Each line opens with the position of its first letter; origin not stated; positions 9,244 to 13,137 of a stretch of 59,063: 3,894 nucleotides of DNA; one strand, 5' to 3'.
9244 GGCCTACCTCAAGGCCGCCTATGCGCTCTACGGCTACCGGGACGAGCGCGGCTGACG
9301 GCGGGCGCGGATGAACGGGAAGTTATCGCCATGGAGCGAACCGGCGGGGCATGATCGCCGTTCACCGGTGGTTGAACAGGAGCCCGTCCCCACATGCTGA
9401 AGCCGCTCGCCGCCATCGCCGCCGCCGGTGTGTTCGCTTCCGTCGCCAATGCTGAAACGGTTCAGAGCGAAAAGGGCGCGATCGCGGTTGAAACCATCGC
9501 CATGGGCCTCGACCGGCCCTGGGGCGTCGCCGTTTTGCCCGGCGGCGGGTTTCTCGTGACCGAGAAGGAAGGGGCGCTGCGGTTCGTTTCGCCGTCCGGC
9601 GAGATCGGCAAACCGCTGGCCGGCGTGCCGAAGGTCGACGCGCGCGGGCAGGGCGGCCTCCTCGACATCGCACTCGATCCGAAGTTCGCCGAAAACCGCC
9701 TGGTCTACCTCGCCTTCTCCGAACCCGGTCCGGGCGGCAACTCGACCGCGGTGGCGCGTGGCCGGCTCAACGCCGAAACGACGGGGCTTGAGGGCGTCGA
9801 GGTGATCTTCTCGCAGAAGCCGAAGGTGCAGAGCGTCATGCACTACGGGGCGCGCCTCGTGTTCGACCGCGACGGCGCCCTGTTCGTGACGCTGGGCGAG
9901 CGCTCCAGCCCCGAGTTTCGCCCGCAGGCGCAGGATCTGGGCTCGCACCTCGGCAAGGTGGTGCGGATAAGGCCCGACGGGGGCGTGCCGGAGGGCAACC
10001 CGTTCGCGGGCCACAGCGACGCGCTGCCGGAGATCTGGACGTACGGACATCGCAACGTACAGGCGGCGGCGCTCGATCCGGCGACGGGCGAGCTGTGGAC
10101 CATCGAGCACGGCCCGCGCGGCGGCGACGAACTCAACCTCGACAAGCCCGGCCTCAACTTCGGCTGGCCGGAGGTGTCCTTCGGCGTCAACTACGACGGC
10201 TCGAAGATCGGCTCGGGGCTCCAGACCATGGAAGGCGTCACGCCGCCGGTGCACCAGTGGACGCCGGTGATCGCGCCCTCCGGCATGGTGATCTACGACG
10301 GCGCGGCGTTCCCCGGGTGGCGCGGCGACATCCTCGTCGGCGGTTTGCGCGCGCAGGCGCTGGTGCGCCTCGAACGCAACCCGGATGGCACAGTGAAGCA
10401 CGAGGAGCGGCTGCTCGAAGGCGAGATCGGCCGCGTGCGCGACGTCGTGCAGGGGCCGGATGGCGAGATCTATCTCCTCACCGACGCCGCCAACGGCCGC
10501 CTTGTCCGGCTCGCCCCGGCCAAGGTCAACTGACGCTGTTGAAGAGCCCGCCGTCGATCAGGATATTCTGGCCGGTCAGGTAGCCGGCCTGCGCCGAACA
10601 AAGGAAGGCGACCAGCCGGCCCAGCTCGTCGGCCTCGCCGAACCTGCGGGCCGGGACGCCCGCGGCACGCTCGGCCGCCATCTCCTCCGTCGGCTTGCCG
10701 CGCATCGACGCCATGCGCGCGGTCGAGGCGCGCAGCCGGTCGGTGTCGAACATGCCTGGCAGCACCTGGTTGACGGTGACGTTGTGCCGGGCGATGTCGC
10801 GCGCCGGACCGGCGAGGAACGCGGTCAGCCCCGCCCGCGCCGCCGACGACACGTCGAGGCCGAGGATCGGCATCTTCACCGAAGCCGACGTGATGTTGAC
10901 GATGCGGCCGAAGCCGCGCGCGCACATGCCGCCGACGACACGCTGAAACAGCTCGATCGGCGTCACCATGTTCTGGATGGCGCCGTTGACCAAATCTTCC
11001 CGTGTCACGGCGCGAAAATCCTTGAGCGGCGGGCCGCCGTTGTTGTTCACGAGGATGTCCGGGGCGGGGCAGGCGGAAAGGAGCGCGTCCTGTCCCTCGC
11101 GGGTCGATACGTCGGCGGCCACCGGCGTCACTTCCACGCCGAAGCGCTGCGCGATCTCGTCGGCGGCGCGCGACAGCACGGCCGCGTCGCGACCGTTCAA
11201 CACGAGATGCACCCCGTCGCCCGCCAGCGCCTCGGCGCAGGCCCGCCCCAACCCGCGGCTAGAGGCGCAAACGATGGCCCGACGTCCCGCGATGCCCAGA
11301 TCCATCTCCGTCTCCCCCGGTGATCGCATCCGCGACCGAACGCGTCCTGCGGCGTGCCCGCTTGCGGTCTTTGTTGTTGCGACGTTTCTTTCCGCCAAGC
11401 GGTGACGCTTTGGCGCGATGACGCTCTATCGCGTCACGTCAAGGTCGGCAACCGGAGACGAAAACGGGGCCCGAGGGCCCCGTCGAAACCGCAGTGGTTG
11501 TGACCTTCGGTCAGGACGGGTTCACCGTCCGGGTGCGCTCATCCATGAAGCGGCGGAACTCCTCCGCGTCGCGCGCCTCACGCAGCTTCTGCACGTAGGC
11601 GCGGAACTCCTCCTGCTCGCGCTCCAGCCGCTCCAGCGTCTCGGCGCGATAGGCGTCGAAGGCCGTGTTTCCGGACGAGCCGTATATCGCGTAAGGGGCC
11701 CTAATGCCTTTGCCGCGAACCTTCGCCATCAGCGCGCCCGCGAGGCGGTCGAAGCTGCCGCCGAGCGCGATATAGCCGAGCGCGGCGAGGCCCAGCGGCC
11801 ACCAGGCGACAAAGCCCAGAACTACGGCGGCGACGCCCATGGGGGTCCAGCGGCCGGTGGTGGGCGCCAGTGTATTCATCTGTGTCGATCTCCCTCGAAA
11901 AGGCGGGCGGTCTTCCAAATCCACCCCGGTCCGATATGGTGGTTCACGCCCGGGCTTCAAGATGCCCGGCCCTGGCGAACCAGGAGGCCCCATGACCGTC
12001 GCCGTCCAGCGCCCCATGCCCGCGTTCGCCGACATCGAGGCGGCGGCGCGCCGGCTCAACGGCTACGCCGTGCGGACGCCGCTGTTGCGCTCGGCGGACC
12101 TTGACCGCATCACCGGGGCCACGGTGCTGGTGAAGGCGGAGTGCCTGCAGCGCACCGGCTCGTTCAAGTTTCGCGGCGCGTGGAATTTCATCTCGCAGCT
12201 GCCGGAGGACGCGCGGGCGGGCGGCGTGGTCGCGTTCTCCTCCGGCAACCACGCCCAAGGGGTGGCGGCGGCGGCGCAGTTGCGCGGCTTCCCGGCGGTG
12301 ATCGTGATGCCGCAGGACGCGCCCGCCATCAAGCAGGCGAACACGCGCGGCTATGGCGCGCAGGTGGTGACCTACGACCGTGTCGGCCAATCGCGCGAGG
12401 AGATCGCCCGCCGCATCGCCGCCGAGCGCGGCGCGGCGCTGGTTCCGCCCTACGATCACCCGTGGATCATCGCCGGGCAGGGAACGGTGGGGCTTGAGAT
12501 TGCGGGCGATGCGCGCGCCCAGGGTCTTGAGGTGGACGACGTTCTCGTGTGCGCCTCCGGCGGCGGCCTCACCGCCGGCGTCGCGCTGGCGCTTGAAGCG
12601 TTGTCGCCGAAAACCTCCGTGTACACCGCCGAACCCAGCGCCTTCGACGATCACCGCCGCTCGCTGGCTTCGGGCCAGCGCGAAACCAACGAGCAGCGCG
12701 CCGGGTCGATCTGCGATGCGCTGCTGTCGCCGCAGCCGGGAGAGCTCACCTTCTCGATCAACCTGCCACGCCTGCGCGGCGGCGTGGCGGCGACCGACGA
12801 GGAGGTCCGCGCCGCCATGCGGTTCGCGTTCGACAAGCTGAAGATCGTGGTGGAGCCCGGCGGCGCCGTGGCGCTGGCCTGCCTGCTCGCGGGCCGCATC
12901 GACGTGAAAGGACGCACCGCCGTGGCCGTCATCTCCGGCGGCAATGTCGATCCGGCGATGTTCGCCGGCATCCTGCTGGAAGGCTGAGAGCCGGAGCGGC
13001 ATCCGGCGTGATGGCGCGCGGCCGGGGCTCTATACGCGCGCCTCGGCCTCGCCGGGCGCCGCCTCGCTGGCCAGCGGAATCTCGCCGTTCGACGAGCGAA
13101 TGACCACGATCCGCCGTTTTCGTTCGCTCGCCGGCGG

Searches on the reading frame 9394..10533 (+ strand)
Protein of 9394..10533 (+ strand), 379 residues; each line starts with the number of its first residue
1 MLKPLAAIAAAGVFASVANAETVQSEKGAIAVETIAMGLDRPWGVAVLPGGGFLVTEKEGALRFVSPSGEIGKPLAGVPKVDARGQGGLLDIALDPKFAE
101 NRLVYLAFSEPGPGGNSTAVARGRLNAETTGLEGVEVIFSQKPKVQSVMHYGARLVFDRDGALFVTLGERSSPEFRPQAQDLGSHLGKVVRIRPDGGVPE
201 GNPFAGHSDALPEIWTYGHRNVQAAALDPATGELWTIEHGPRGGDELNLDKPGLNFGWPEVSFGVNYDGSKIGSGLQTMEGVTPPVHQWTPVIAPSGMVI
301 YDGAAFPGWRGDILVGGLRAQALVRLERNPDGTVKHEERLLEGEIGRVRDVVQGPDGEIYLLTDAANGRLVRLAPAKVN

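Call 66: search_protein_families(library=pfam, proteins=[window:9394-10533:+], max_evalue=0.001)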
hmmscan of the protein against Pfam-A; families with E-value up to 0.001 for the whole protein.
window:9394-10533:+ (379 aa): 2 families
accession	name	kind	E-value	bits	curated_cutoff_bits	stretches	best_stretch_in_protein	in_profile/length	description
PF07995.17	GSDH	-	1.9e-132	442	25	1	39-372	1-332/332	Glucose / Sorbosone dehydrogenase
PF01436.27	NHL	-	0.0001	22.6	20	0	39-59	1-21/28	NHL repeat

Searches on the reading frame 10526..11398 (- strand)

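Call 66: search_protein_families(library=pfam, proteins=[window:10526-11398:-], max_evalue=0.001)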
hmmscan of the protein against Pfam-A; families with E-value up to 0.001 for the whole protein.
window:10526-11398:- (290 aa): 3 families
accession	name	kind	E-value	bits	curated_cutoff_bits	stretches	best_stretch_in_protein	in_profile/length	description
PF13561.12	adh_short_C2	-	6.5e-36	124.5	27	1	45-285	3-235/236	Enoyl-(Acyl carrier protein) reductase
PF00106.31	adh_short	-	1.4e-30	106.7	26.6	1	41-226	3-191/195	short chain dehydrogenase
PF08659.16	KR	-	4.8e-05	23.8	22.6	1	47-111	9-76/180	KR domain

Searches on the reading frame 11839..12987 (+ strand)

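Call 66: search_protein_families(library=pfam, proteins=[window:11839-12987:+], max_evalue=0.001)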
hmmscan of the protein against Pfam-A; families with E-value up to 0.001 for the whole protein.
window:11839-12987:+ (382 aa): 1 family
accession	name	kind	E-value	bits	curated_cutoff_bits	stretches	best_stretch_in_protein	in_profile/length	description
PF00291.31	PALP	-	5.3e-70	236.5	35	1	78-367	6-295/295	Pyridoxal-phosphate dependent enzyme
